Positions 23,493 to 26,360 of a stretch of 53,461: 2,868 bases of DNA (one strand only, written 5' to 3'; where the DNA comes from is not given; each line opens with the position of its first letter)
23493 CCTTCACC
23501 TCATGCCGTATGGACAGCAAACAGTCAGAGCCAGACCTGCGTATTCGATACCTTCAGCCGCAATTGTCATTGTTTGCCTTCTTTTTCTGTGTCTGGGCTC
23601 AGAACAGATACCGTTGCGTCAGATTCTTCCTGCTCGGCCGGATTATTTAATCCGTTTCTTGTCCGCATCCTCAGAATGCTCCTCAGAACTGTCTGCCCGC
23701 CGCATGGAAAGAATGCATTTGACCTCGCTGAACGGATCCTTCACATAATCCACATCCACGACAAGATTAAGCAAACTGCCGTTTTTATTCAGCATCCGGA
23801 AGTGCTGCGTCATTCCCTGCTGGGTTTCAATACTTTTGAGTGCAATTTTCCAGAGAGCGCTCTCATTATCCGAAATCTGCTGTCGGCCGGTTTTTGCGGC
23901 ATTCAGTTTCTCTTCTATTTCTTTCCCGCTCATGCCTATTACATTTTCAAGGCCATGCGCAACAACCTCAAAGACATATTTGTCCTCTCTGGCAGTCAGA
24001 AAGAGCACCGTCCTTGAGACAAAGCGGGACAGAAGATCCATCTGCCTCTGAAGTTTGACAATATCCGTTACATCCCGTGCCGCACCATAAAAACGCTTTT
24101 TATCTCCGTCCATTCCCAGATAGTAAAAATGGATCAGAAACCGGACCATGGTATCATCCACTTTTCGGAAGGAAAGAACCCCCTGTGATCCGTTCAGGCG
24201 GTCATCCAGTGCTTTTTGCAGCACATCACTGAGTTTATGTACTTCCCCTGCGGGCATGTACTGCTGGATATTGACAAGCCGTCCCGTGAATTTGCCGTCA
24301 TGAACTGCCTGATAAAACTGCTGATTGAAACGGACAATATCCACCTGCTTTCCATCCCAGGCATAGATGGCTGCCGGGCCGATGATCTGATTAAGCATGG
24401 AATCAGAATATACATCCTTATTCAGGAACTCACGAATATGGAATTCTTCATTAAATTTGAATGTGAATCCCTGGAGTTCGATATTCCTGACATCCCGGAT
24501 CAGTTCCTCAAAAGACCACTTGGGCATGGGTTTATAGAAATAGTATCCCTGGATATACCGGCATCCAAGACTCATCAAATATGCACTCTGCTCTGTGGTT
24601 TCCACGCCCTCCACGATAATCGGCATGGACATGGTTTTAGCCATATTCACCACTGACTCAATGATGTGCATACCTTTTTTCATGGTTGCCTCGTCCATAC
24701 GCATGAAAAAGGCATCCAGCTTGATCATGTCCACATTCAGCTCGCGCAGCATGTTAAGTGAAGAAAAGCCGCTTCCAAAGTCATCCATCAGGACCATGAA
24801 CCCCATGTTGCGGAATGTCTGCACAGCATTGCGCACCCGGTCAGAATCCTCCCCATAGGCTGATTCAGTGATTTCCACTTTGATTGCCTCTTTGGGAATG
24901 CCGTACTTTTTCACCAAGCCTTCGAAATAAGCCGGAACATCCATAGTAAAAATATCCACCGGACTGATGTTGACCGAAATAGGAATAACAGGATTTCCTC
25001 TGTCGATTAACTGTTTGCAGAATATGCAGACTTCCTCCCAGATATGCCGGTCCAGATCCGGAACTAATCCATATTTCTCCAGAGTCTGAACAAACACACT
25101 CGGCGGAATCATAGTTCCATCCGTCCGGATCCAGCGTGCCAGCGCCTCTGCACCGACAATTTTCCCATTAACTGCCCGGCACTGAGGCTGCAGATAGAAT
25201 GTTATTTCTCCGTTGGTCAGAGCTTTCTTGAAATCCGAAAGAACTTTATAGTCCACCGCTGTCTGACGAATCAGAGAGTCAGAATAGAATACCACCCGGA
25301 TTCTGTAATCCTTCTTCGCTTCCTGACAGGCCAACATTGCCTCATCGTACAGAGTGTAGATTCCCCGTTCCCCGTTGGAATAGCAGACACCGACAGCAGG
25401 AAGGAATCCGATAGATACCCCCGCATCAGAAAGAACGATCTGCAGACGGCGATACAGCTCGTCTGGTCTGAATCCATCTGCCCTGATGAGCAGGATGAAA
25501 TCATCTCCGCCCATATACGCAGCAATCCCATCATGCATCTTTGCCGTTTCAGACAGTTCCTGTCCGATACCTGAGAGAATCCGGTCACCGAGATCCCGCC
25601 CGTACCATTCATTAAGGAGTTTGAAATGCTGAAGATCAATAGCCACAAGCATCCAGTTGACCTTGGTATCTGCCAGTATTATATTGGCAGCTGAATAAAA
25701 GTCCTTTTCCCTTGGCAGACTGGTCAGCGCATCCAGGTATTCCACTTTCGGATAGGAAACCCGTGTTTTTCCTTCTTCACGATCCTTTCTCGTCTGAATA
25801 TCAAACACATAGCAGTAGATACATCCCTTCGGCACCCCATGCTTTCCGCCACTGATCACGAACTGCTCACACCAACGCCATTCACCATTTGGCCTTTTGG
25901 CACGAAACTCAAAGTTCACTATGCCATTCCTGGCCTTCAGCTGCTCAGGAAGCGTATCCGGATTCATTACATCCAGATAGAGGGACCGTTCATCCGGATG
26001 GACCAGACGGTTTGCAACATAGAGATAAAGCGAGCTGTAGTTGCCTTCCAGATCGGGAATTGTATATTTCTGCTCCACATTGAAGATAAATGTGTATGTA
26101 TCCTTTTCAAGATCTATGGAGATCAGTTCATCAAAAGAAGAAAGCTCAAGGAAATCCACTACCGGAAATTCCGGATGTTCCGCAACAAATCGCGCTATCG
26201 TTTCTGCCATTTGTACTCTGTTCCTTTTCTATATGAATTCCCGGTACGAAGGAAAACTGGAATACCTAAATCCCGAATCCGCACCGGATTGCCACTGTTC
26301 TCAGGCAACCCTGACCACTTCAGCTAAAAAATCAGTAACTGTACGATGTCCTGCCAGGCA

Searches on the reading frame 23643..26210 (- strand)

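Call 43: search_protein_families(library=pfam, proteins=[window:23643-26210:-], max_evalue=0.0001)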
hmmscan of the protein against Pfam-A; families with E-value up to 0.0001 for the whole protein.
window:23643-26210:- (855 aa): 3 families
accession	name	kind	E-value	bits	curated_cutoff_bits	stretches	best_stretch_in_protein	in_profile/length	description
PF00563.25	EAL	-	5.6e-59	199.8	31.3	1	326-561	3-236/236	EAL domain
PF00990.26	GGDEF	-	6.3e-13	49.3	23.8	1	158-301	2-157/161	Diguanylate cyclase, GGDEF domain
PF08447.18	PAS_3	-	1.1e-08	35.6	25.6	0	68-116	28-70/89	PAS fold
